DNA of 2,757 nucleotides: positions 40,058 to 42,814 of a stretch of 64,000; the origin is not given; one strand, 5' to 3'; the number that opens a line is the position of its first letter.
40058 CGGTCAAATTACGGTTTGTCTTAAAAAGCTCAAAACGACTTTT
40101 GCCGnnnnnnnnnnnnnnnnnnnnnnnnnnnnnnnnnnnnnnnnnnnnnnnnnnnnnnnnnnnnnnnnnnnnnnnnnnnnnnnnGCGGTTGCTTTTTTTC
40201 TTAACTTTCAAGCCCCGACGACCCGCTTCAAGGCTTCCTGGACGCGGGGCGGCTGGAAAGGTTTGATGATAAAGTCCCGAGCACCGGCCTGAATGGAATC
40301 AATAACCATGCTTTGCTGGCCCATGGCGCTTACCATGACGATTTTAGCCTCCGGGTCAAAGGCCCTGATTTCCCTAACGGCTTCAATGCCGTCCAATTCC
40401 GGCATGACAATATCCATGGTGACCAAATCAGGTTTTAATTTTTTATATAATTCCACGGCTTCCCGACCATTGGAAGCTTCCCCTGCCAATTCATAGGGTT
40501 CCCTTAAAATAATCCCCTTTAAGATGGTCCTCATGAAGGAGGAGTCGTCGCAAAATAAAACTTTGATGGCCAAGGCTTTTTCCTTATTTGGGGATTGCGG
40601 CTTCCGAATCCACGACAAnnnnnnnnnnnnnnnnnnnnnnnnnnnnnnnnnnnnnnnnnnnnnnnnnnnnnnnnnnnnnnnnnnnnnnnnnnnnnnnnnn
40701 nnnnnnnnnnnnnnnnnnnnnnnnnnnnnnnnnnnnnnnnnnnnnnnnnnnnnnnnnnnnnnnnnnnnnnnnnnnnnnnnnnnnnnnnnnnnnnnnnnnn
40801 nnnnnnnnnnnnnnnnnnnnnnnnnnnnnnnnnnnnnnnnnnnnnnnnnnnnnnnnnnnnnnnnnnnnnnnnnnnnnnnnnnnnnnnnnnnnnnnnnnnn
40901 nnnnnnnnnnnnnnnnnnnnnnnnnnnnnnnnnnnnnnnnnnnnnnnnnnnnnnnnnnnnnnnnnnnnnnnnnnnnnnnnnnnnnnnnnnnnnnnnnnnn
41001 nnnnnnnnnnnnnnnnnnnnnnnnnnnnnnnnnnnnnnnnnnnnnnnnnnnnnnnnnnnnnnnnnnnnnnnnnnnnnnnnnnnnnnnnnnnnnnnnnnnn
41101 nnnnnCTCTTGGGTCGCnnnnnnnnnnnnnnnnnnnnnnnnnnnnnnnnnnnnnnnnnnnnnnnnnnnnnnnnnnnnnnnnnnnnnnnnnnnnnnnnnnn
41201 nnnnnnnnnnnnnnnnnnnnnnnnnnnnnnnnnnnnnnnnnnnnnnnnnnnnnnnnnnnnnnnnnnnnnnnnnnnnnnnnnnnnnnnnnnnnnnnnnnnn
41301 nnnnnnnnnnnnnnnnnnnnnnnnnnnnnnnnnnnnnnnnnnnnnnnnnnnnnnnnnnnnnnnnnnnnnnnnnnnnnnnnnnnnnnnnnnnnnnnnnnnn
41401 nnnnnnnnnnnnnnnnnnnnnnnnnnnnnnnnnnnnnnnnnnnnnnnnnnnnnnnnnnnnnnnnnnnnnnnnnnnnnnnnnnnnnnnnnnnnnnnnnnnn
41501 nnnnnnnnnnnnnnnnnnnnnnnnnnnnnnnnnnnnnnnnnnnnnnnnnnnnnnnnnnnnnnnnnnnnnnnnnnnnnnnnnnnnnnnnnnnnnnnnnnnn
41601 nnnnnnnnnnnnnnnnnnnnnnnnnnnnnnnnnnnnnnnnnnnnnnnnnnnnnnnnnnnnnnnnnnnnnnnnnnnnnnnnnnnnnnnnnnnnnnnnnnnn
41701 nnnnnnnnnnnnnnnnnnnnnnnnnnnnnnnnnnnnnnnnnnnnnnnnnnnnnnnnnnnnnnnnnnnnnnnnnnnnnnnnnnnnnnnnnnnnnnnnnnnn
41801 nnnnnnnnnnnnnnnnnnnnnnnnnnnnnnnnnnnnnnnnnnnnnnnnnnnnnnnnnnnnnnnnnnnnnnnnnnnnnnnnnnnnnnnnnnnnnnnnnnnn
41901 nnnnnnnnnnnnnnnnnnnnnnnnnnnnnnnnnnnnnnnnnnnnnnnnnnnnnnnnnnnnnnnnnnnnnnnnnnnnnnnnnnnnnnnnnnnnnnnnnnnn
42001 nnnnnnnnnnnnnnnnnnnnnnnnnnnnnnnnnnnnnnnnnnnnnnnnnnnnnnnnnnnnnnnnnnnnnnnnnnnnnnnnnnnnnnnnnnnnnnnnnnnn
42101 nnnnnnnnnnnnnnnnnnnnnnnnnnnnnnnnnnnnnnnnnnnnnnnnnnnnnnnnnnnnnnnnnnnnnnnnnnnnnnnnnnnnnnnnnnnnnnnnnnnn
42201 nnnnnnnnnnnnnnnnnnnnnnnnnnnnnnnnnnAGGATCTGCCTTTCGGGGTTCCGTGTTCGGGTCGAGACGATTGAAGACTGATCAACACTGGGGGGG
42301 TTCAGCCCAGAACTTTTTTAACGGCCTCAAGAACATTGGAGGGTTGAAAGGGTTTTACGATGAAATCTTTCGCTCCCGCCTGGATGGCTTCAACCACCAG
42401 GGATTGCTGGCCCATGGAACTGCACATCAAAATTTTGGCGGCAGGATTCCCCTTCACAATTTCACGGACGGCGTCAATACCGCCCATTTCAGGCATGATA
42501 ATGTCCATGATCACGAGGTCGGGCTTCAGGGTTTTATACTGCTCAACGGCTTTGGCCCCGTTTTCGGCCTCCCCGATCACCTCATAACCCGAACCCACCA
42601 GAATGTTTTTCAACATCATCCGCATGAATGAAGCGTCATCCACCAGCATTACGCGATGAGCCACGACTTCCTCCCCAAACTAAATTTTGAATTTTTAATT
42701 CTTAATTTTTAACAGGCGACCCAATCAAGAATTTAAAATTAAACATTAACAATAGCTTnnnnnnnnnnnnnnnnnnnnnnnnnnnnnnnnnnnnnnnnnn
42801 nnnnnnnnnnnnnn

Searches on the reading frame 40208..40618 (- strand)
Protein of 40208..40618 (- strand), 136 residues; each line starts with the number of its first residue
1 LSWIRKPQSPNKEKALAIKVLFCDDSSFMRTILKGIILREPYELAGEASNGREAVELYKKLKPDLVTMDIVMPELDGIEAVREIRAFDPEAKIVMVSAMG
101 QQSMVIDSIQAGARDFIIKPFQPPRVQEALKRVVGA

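Call 43: search_protein_families(library=ncbifam, proteins=[window:40208-40618:-], max_evalue=0.00001)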
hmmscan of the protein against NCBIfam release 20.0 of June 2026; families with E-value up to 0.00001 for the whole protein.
window:40208-40618:- (136 aa): 90 families (the best 25 are shown)
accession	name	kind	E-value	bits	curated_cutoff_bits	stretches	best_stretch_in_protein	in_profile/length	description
NF041367.1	CheY_Halo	equivalog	6.7e-39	132.8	200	1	20-134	1-114/114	chemotaxis protein CheY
NF001965.0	PRK00742.1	subfamily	8e-29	100.9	293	1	17-123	3-111/357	chemotaxis-specific protein-glutamate methyltransferase CheB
NF009206.0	PRK12555.1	subfamily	6.7e-22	77.9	342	1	18-121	1-106/340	chemotaxis-specific protein-glutamate methyltransferase CheB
NF007935.0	PRK10651.1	equivalog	9.3e-22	77.3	250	1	18-133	7-123/216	two-component system response regulator NarL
NF008469.0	PRK11361.1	equivalog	2.3e-21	76.1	714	1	18-126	5-112/461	acetoacetate metabolism transcriptional regulator AtoC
TIGR02875.1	spore_0_A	equivalog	3.4e-21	75.7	200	1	18-123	3-111/262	sporulation transcription factor Spo0A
NF045944.1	ResRegRpaBCyano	equivalog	1.7e-19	70.1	330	1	22-131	2-109/229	response regulator transcription factor RpaB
NF040689.1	MtrAB_MtrA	equivalog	1.2e-18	67.3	300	1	20-124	1-103/219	MtrAB system response regulator MtrA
NF052445.1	RespRegMctR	equivalog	1.3e-18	67.2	300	1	18-134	2-119/205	two-component system response regulator MctR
NF051850.1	RespRegRprY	equivalog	3.5e-18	65.8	370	1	18-124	5-110/234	response regulator transcription factor RprY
NF041733.1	resp_reg_CseB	equivalog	4.4e-18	65.5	350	1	19-126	2-107/228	two-component system response regulator CseB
NF007018.1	PRK09483.1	equivalog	9.2e-18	64.7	280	1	18-133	2-118/217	UvrY/SirA/GacA family response regulator transcription factor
NF007135.0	PRK09581.1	equivalog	2e-17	63.1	474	1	18-122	3-108/457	PleD family two-component system response regulator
NF007689.0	PRK10365.1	equivalog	1.4e-16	60.4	760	1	18-133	6-120/441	sigma-54-dependent response regulator transcription factor ZraR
NF045505.1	RR_RssB_Pseudo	equivalog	7.2e-16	58.2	700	1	17-123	5-110/394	two-component system response regulator RssB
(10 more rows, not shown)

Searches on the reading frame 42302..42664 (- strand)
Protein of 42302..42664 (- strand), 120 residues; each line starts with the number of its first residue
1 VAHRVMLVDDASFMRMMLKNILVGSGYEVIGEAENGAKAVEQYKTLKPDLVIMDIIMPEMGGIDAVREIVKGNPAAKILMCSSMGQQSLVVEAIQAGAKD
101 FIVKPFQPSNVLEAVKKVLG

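Call 4: search_protein_families(library=pfam, proteins=[window:42302-42664:-], max_evalue=0.01)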
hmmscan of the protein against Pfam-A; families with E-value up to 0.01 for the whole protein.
window:42302-42664:- (120 aa): 1 family
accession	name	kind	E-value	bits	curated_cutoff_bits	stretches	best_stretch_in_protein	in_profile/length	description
PF00072.30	Response_reg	-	3.8e-31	108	30.2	1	5-116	1-111/111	Response regulator receiver domain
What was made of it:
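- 42302..42664 (-): CheY (120 aa), immediately downstream of PII. The best-conserved protein of the cluster. Response_reg 3.8e-31 (call 4).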

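Call 43: search_protein_families(library=ncbifam, proteins=[window:42302-42664:-], max_evalue=0.00001)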
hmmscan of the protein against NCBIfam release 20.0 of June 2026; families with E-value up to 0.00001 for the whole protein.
window:42302-42664:- (120 aa): 97 families (the best 25 are shown)
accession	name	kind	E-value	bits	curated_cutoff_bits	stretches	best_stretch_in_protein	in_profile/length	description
NF041367.1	CheY_Halo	equivalog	5.8e-40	136.2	200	1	5-118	1-113/114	chemotaxis protein CheY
NF001965.0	PRK00742.1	subfamily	1.7e-30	106.4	293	1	2-108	3-111/357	chemotaxis-specific protein-glutamate methyltransferase CheB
NF009206.0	PRK12555.1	subfamily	7.7e-24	84.3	342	1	4-107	2-107/340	chemotaxis-specific protein-glutamate methyltransferase CheB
NF008469.0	PRK11361.1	equivalog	9.3e-23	80.6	714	1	2-115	4-116/461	acetoacetate metabolism transcriptional regulator AtoC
NF007018.1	PRK09483.1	equivalog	4.2e-22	78.9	280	1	4-118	3-118/217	UvrY/SirA/GacA family response regulator transcription factor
NF007935.0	PRK10651.1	equivalog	3.7e-21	75.3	250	1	3-118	7-123/216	two-component system response regulator NarL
TIGR02875.1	spore_0_A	equivalog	8.1e-21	74.4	200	1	4-118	4-121/262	sporulation transcription factor Spo0A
NF040689.1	MtrAB_MtrA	equivalog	2.5e-20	72.8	300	1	5-116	1-110/219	MtrAB system response regulator MtrA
NF045944.1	ResRegRpaBCyano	equivalog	7.7e-20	71.2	330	1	6-119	1-112/229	response regulator transcription factor RpaB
NF052445.1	RespRegMctR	equivalog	2.2e-19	69.7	300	1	4-118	3-118/205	two-component system response regulator MctR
NF041733.1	resp_reg_CseB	equivalog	5.2e-19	68.5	350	1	4-116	2-112/228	two-component system response regulator CseB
NF045505.1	RR_RssB_Pseudo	equivalog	6.3e-19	68.3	700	1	4-114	7-116/394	two-component system response regulator RssB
TIGR02154.1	PhoB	equivalog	7.5e-19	67.9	296.2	1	1-119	1-120/226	phosphate regulon transcriptional regulator PhoB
NF011896.0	PRK15369.1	equivalog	1.9e-18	66.9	242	1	2-118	3-120/211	two component system response regulator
NF007708.0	PRK10403.1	equivalog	2.1e-18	66.5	343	1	2-117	6-122/215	nitrate/nitrite response regulator protein NarP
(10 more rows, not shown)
